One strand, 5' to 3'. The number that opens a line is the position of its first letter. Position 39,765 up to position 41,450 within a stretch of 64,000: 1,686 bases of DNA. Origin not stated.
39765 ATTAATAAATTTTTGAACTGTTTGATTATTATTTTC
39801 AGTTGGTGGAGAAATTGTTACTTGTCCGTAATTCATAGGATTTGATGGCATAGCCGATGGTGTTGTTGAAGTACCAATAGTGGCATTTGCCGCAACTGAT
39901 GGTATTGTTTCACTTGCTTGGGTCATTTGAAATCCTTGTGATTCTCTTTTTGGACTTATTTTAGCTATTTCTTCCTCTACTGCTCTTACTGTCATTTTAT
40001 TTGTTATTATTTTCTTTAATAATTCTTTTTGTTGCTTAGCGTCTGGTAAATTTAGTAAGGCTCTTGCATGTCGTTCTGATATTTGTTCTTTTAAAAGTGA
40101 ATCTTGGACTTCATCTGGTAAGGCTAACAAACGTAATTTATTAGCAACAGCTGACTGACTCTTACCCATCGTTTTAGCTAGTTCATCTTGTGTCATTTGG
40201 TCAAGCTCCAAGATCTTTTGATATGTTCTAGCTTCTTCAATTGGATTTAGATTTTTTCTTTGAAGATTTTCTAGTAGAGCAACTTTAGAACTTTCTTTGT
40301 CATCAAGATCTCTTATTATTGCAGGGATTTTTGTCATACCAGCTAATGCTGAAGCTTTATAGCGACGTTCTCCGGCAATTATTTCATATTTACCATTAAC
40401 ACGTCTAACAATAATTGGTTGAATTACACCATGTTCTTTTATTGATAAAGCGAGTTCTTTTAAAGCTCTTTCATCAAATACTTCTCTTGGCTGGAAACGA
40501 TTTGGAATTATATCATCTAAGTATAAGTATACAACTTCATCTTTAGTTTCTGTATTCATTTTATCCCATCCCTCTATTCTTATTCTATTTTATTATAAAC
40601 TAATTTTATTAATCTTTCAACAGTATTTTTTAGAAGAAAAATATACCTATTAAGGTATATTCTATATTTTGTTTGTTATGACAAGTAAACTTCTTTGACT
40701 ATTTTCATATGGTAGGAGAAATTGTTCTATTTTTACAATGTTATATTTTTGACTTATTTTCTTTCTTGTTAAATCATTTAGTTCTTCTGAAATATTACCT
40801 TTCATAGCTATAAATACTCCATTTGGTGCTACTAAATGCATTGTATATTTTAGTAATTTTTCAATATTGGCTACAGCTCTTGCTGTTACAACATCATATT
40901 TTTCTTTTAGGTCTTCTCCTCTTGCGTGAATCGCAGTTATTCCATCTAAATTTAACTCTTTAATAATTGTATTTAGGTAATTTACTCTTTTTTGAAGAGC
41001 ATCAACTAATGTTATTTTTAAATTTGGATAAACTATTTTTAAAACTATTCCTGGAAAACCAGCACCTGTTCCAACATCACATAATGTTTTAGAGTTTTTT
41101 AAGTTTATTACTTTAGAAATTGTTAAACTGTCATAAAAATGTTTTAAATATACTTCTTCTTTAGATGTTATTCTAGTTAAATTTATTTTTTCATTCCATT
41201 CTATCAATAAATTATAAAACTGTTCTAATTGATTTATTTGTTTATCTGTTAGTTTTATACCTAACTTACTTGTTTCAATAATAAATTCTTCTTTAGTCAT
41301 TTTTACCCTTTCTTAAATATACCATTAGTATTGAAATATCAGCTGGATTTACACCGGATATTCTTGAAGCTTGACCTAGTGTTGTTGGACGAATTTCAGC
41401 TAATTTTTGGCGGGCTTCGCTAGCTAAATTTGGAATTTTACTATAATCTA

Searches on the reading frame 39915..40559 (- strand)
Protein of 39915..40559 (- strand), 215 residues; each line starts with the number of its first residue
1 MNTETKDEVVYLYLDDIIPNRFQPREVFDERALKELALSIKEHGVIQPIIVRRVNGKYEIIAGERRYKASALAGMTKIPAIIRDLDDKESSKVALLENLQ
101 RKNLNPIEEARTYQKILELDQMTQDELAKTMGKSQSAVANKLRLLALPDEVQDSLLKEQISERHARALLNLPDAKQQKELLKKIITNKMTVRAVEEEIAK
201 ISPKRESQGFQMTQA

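Call 44: find_homologous_proteins(query=window:39915-40559:-, max_evalue=1e-20)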
Query window:39915-40559:- (215 aa): 7989 proteins with E <= 1e-20 among 8000 candidates; the best 120 are listed.
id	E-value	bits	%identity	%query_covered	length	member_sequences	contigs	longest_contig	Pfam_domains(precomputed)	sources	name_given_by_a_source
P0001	2.4e-126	437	100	100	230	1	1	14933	PF17762.9,PF02195.27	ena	-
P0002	1.8e-111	388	89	98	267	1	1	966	PF17762.9,PF02195.27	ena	-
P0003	8.2e-107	373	87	96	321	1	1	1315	PF17762.9,PF02195.27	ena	-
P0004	4.3e-106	371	86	95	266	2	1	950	PF17762.9,PF02195.27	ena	-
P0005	1.6e-105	369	87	94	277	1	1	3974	PF17762.9,PF02195.27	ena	-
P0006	2.9e-105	368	84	97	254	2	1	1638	PF17762.9,PF02195.27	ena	-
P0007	3.1e-105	368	83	100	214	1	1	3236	PF17762.9,PF02195.27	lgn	-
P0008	3.3e-105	368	86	99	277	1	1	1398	PF17762.9,PF02195.27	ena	-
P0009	5.7e-105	367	87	95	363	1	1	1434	PF17762.9,PF02195.27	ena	-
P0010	7.6e-105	367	88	95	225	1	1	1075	PF17762.9,PF08535.16,PF02195.27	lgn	-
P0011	1.7e-104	366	84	97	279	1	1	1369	PF17762.9,PF02195.27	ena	-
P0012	2.3e-104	365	88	95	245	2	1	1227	PF17762.9,PF08535.16,PF02195.27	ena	-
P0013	6.4e-104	364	86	96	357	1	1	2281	PF17762.9,PF08535.16,PF02195.27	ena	-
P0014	9.3e-104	363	87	94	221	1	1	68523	PF17762.9,PF02195.27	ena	-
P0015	1.4e-103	363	85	94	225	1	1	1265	PF17762.9,PF02195.27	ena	-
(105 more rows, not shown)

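Call 50: search_solved_structures(query=window:39915-40559:-, max_evalue=1e-10, show_alignments=1)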
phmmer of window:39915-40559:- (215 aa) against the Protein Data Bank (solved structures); distinct sequences matched with E-value up to 1e-10: 13.
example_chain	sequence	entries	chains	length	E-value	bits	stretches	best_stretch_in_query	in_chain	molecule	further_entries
7nfu_A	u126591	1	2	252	1.1e-63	217.8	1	4-203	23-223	Nucleoid occlusion protein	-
7ng0_A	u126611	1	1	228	1.3e-63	217.6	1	7-203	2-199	Nucleoid occlusion protein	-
7ol9_A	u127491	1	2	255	1.2e-56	194.8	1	5-202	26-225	Nucleoid occlusion protein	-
4umk_A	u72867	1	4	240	2.7e-53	184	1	6-197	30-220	PROBABLE CHROMOSOME-PARTITIONING PROTEIN PARB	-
1vz0_A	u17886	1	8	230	1.5e-50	175.1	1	8-210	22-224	Chromosome-partitioning protein Spo0J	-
6sdk_A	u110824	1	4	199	3.2e-48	167.4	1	12-201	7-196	Stage 0 sporulation protein J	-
7bnk_A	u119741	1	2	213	2.2e-47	164.7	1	9-199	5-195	ParB family protein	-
7o0n_A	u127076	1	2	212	1.9e-46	161.7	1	9-199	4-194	ParB family protein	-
7bnr_A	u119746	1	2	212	1.9e-46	161.6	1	9-199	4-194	ParB family protein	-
6t1f_A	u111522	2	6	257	6.9e-41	143.5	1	20-203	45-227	Chromosome-partitioning protein ParB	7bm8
6y93_A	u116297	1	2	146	9.1e-27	97.5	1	89-203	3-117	Nucleoid occlusion protein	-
6s6h_A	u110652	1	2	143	3.9e-20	75.8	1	92-204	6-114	Chromosome-partitioning protein ParB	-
8qa8_A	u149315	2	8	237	2.6e-14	56.9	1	17-156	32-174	Transcriptional repressor protein KorB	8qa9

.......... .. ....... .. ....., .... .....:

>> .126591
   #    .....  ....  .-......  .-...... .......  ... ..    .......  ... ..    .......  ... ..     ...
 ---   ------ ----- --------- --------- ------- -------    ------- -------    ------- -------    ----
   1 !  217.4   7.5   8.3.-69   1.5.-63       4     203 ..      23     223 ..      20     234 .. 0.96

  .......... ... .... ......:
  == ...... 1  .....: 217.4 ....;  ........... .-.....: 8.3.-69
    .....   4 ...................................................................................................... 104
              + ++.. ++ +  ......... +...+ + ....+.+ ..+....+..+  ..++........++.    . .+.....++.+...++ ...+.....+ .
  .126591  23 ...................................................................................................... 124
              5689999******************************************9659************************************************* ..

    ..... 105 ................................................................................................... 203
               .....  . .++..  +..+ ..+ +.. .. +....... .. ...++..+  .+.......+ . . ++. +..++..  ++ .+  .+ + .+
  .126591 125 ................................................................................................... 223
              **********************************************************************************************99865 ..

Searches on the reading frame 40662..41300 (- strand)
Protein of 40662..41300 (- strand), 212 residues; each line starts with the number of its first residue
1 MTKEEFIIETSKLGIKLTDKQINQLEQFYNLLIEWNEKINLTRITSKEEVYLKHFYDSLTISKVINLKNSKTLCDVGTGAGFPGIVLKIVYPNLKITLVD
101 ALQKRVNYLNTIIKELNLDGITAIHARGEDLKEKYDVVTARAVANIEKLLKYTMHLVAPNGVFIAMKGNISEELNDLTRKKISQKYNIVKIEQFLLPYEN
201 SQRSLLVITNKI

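Call 7: search_protein_families(library=ncbifam, proteins=[window:40662-41300:-])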
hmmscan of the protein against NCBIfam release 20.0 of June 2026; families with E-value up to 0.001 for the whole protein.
window:40662-41300:- (212 aa): 9 families
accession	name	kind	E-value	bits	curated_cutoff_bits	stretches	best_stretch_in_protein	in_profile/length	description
TIGR00138.1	rsmG_gidB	equivalog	1.1e-51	175.1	99.5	1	25-207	1-180/183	16S rRNA (guanine(527)-N(7))-methyltransferase RsmG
NF006138.0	PRK08287.1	equivalog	8.6e-09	35.5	210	1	58-179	21-146/189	decarboxylating cobalt-precorrin-6B (C(15))-methyltransferase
TIGR03534.1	RF_mod_PrmC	equivalog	2.2e-05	24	199.1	1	66-139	85-161/253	peptide chain release factor N(5)-glutamine methyltransferase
TIGR01983.1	UbiG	equivalog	3.8e-05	23.1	102.95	1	39-164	25-150/228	bifunctional 2-polyprenyl-6-hydroxyphenol methylase/3-demethylubiquinol 3-O-methyltransferase UbiG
TIGR02469.1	CbiT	equivalog_domain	0.00012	22.4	78.3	1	64-164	14-119/124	precorrin-6Y C5,15-methyltransferase (decarboxylating) subunit CbiT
NF001786.0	PRK00517.2-4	equivalog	0.0002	20.6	327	1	68-176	142-248/277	50S ribosomal protein L11 methyltransferase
NF001453.0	PRK00312.1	equivalog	0.00024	20.8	188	1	52-178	63-190/217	protein-L-isoaspartate(D-aspartate) O-methyltransferase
TIGR00536.1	hemK_fam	subfamily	0.00055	19.1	115.5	0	60-126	105-172/286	HemK family protein methyltransferase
NF010549.0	PRK13942.1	equivalog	0.00085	18.9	282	0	61-181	69-191/215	protein-L-isoaspartate O-methyltransferase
